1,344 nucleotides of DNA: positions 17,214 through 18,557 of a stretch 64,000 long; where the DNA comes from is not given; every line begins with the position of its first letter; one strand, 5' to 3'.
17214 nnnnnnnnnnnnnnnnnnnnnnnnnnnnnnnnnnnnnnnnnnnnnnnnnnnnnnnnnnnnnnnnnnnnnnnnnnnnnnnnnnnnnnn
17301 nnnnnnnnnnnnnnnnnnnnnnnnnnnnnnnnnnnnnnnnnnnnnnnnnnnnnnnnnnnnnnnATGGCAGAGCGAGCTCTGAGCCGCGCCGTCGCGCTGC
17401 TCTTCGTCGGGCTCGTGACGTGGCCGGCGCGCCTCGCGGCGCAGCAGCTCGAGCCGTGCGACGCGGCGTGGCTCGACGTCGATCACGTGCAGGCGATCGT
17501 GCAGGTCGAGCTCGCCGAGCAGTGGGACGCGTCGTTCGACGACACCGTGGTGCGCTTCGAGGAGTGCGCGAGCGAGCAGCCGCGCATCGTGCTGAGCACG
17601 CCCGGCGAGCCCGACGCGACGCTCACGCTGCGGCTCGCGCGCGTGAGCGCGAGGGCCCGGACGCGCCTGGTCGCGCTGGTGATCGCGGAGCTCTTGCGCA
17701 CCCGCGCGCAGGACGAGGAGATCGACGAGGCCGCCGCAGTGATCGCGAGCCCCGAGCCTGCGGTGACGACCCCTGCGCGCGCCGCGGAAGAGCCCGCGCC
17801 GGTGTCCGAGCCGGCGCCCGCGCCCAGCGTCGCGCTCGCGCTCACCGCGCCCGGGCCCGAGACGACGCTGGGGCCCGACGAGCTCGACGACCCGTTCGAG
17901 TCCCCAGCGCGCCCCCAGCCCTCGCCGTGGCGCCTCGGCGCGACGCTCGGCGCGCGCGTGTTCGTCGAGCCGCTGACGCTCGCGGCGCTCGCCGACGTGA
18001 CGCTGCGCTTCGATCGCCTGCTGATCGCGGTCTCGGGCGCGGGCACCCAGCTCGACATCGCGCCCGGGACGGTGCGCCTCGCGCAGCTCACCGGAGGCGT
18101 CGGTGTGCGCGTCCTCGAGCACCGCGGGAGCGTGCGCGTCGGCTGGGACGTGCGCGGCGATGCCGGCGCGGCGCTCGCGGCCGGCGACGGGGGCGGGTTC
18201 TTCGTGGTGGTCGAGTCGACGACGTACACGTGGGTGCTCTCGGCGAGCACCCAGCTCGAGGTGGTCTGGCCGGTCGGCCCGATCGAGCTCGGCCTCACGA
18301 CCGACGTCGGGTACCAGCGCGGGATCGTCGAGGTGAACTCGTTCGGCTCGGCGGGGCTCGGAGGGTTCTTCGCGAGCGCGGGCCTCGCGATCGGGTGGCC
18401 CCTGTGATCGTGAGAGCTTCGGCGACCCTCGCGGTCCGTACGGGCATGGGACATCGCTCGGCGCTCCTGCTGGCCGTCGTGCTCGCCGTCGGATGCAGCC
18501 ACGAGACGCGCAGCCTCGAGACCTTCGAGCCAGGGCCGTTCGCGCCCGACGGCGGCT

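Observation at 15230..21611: ECF sigma/anti-sigma-controlled module encoding a MauG/CCP-like di-haem enzyme next to secreted Trp/Tyr-rich proteins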

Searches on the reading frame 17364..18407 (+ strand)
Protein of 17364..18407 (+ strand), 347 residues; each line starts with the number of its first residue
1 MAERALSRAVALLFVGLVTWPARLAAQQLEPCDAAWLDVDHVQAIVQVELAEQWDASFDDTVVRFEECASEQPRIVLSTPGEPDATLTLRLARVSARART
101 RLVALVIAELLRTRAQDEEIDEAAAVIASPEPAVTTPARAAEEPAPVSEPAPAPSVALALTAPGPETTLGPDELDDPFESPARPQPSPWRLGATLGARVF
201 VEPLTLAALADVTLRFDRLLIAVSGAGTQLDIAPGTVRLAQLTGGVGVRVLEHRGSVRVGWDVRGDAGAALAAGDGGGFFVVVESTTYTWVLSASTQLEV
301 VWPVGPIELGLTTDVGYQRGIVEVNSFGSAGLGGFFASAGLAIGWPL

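Call 4: search_protein_families(library=pfam, proteins=[window:17364-18407:+], max_evalue=0.01)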
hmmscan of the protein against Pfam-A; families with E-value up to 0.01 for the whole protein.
window:17364-18407:+ (347 aa): 0 families

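Call 5: search_protein_families(library=ncbifam, proteins=[window:17364-18407:+], max_evalue=0.01)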
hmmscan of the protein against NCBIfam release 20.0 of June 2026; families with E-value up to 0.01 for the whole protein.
window:17364-18407:+ (347 aa): 0 families

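Call 19: find_homologous_proteins(query=window:17364-18404:+)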
Query window:17364-18404:+ (347 aa): 2 proteins with E <= 0.001 among 8000 candidates.
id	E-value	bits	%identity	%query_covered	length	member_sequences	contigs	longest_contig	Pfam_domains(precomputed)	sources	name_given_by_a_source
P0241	1.5e-217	740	100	100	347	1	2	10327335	-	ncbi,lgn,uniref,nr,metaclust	ncbi:hypothetical protein [Sandaracinus amylolyticus]|uniref:Uncharacterized protein n=1 Tax=Sandara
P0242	7.7e-151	520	76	95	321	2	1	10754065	-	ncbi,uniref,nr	ncbi:hypothetical protein [Sandaracinus amylolyticus]|uniref:hypothetical protein n=1 Tax=Sandaracin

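Call 36: search_protein_representatives(protein=window:17364-18404:+)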
Query: 347 residues. Proteins with E-value up to 0.001 (for the whole library): 22; up to 1e-10: 7; up to 1e-30: 2. The best 22 are listed.
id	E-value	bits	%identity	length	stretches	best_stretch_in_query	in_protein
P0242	2.4e-151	520.3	79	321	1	18-347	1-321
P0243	1.0e-64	235.5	48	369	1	10-347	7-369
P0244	1.2e-24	103.7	37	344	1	30-345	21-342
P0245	1.9e-24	103.1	67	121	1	264-345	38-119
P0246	6.3e-16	75.1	31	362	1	9-343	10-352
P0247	6.4e-14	68.5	31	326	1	21-343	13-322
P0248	1.6e-12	63.9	34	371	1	41-345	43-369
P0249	1.4e-10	57.5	30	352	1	12-338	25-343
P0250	3.1e-10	56.4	32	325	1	15-345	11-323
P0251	4.2e-10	56.0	30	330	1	13-334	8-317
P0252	5.4e-09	52.3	26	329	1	27-338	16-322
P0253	1.7e-06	44.1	32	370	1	4-180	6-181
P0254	2.8e-06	43.4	27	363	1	13-345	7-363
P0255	7.3e-06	42.0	22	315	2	195-343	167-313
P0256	9.5e-06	41.6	28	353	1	14-344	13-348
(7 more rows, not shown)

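Call 45: predict_structure(alignment_id=A3)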
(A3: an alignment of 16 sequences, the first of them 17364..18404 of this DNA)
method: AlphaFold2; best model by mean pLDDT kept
length: 347 residues; sequences in the alignment: 16
mean_pLDDT: 80.3   pTM: 0.51
mean pLDDT of the five models: 80.3, 79.6, 79.6, 78.4, 78.3
residues with pLDDT >= 90: 164; 70-90: 80; 50-70: 62; < 50: 41
segments of 3 or more residues with pLDDT < 50: 19-26, 133-141, 154-170, 172-176
pLDDT, mean of each block of 10 residues (from residue 1): 65 56 51 84 90 71 88 90 89 92 94 81 62 47 54 47 45 51 77 98 95 96 97 88 98 95 98 75 75 98 96 98 82 97 96
secondary structure, 60 per line:
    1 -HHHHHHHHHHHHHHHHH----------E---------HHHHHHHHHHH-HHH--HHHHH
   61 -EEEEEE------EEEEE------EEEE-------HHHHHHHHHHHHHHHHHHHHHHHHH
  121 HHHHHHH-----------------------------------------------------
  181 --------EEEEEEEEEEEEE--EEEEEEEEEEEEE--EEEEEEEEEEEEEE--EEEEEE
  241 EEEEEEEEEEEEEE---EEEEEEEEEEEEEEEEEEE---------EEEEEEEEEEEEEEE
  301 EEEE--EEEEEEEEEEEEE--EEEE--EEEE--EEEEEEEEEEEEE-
elements in order: H2-18 H39-49 H56-60 E62-67 E74-78 E85-88 H96-127 E189-201 E204-216 E219-232 E235-254 E258-276 E286-304 E307-319 E322-325 E328-331 E334-346

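Call 49: find_encoding_contigs(protein=P0246, flank=6000, max_places=2)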
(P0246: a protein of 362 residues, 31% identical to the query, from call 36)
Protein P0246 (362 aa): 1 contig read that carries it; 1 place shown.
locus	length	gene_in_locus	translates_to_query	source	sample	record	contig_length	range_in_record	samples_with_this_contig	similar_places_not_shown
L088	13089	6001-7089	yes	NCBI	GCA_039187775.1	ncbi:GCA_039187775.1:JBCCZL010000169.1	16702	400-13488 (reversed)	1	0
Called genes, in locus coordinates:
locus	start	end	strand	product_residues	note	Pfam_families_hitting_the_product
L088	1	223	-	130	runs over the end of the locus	-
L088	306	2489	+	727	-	PF13174:TPR_6 (faint), PF14559:TPR_19 (faint), PF01464:SLT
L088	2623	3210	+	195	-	-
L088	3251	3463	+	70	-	-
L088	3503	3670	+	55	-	-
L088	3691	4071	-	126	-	-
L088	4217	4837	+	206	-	PF04542:Sigma70_r2, PF08281:Sigma70_r4_2 (weak)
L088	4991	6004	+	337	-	PF04773:FecR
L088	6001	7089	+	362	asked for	-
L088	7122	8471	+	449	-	PF03150:CCP_MauG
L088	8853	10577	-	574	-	PF16655:PhoD_N, PF09423:PhoD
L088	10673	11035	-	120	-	PF00216:Bac_DNA_binding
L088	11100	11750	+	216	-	-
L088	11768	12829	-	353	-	PF00180:Iso_dh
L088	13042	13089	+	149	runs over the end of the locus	PF00481:PP2C, PF13672:PP2C_2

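Call 50: find_encoding_contigs(protein=P0254, flank=6000, max_places=2)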
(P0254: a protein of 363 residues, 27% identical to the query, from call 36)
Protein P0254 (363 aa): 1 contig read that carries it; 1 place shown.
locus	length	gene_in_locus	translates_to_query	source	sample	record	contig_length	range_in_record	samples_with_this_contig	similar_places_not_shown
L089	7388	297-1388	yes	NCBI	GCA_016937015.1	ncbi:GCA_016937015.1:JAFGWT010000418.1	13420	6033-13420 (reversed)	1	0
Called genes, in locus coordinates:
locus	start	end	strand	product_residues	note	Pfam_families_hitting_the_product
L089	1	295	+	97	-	?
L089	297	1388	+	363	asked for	-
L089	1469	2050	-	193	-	-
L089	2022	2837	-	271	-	PF00142:Fer4_NifH (weak), PF01656:CbiA, PF02374:ArsA_ATPase (weak), PF06564:CBP_BcsQ, PF07015:VirC1 (faint), PF09140:MipZ, PF10609:ParA, PF13614:AAA_31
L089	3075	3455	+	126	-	-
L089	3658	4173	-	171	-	PF01863:YgjP-like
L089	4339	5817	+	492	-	-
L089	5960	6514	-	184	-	-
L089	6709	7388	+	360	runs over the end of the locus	-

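Call 51: find_encoding_contigs(protein=P0249, flank=6000, max_places=2)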
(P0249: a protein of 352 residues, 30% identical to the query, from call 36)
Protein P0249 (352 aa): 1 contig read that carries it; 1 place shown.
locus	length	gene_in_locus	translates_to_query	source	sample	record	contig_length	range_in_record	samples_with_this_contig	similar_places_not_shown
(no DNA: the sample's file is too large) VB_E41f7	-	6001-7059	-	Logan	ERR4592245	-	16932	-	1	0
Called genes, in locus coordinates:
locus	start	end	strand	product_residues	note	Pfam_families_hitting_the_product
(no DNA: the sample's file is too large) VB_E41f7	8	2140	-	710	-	PF00069:Pkinase, PF07714:PK_Tyr_Ser-Thr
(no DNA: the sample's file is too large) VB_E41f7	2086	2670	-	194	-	-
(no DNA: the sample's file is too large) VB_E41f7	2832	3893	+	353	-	PF00924:MS_channel_2nd, PF21082:MS_channel_3rd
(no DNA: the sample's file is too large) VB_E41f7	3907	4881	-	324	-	-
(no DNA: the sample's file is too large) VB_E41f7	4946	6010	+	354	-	PF04773:FecR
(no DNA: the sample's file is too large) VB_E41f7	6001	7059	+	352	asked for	-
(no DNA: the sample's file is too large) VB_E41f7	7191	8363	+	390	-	PF03150:CCP_MauG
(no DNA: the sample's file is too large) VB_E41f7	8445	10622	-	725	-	?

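Call 52: find_encoding_contigs(protein=P0256, flank=6000, max_places=2)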
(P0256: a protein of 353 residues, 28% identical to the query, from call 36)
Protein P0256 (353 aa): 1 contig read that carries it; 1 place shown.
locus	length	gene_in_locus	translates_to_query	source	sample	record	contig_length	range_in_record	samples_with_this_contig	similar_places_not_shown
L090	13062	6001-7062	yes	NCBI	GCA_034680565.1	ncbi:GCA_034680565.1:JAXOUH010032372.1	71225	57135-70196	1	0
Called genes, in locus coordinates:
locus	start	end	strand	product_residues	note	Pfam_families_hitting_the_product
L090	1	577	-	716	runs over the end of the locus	PF11617:Cu-binding_MopE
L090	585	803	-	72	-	PF03994:DUF350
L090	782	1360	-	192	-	-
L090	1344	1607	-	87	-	-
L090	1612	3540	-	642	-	PF13785:DUF4178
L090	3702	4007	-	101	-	-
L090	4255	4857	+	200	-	PF07638:Sigma70_ECF (weak), PF04542:Sigma70_r2, PF08281:Sigma70_r4_2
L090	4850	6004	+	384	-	PF04773:FecR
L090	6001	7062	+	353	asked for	-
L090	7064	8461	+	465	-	PF00034:Cytochrom_C (faint), PF03150:CCP_MauG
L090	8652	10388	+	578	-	PF03712:Cu2_monoox_C (weak)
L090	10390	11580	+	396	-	-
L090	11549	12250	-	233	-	-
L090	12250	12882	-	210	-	PF03803:Scramblase, PF04525:LOR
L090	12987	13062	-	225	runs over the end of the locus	-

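Call 53: find_encoding_contigs(protein=P0252, flank=6000, max_places=2)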
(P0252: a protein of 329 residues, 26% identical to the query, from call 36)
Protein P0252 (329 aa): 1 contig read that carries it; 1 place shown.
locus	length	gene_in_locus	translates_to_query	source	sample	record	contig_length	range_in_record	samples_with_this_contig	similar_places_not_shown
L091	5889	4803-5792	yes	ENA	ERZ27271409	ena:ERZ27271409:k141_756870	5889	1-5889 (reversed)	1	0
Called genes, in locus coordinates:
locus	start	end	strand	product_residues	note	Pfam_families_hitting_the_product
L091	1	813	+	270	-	?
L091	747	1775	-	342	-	PF10604:Polyketide_cyc2, PF06445:GyrI-like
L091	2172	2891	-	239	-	-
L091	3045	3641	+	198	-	PF07638:Sigma70_ECF, PF04542:Sigma70_r2, PF08281:Sigma70_r4_2, PF04545:Sigma70_r4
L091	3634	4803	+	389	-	PF04773:FecR, PF12688:TPR_5 (faint)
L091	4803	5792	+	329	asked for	-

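Call 55: fold_search(model_id=the predicted structure, library=pdb)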
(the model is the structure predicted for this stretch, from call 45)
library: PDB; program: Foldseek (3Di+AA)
matches with E <= 10: 1003; with E <= 0.001: 15
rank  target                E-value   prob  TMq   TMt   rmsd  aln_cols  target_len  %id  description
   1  1p4t                  1.0e-06  1.00  0.31  0.60   5.0       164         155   12  Crystal structure of Neisserial surface protein A (NspA) (released 2003-07-22)
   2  2n2l_MODEL_1_A        3.5e-06  1.00  0.28  0.53   5.7       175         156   10  NMR structure of yersinia pestis ail (attachment invasion locus) in decylphosphocholine micelles calculated wi (released 2015-07-22)
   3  1qjp                  8.9e-06  1.00  0.25  0.49   6.4       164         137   16  HIGH RESOLUTION STRUCTURE OF THE OUTER MEMBRANE PROTEIN A (OMPA) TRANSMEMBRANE DOMAIN (released 2000-06-30)
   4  3qra                  3.0e-05  1.00  0.23  0.43   7.1       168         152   12  The crystal structure of Ail, the attachment invasion locus protein of Yersinia pestis (released 2011-11-23)
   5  4rlc                  3.2e-05  1.00  0.26  0.53   6.2       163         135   11  Crystal structure of the N-terminal beta-barrel domain of Pseudomonas aeruginosa OprF (released 2015-04-22)
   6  9nh2_A                3.8e-05  1.00  0.31  0.45   8.5       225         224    6  In situ cryo-EM structure of porin III of the Legionella Dot/Icm T4SS machine (released 2025-09-17)
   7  2jmm_MODEL_1_A        6.9e-05  1.00  0.27  0.52   7.2       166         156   16  NMR solution structure of a minimal transmembrane beta-barrel platform protein (released 2007-07-03)
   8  1bxw                  8.7e-05  1.00  0.31  0.54   6.1       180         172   13  OUTER MEMBRANE PROTEIN A (OMPA) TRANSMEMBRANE DOMAIN (released 1998-10-14)
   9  3qrc_B                1.1e-04  1.00  0.25  0.44   6.7       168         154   10  The crystal structure of Ail, the attachment invasion locus protein of Yersinia pestis, in complex with the heparin an (released 2011-11-23)
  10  9nh1_A                2.0e-04  0.98  0.21  0.26  10.4       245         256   11  In situ cryo-EM structure of porin I of the Legionella Dot/Icm T4SS machine (released 2025-09-17)
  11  9nh1_C                3.7e-04  0.90  0.20  0.24  10.6       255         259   11  In situ cryo-EM structure of porin I of the Legionella Dot/Icm T4SS machine (released 2025-09-17)
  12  9nh1_B                4.1e-04  0.99  0.25  0.30  12.5       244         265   12  In situ cryo-EM structure of porin I of the Legionella Dot/Icm T4SS machine (released 2025-09-17)
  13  1qj9                  4.3e-04  1.00  0.26  0.49   5.9       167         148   10  CRYSTAL STRUCTURE OF THE OUTER MEMBRANE PROTEIN OMPX FROM ESCHERICHIA COLI (released 1999-10-06)
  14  7xw0_A                5.1e-04  0.98  0.20  0.24  14.9       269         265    9  Crystal structure of pOmpT (released 2023-05-31)
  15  1k24                  8.9e-04  1.00  0.27  0.35   7.6       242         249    9  Crystal Structure of the OpcA Outer Membrane Adhesin/Invasin from Neisseria meningitidis (released 2002-03-27)
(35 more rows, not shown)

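Call 71: search_protein_families(library=pfam, proteins=[L090:8652-10388:+], max_evalue=0.001)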
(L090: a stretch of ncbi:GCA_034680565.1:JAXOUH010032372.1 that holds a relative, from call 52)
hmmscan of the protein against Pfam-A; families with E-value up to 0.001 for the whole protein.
L090:8652-10388:+ (578 aa): 3 families
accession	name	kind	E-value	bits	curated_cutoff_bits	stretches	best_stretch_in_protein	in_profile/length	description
PF03712.20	Cu2_monoox_C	-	2.4e-07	30.8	23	1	360-453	52-133/157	Copper type II ascorbate-dependent monooxygenase, C-terminal domain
PF01082.25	Cu2_monooxygen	-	6.1e-05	23.7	30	1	195-297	30-127/130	Copper type II ascorbate-dependent monooxygenase, N-terminal domain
PF13442.11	Cytochrome_CBB3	-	0.0001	23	27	1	54-104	6-57/68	Cytochrome C oxidase, cbb3-type, subunit III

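Call 84: search_protein_families(library=phrogs, proteins=[window:17364-18407:+], max_evalue=0.01)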
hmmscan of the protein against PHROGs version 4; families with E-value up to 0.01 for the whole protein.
window:17364-18407:+ (347 aa): 0 families

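Call 85: search_protein_families(library=padloc, proteins=[window:17364-18407:+], max_evalue=0.01)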
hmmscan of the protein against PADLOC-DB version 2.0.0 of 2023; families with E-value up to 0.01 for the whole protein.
window:17364-18407:+ (347 aa): 0 families
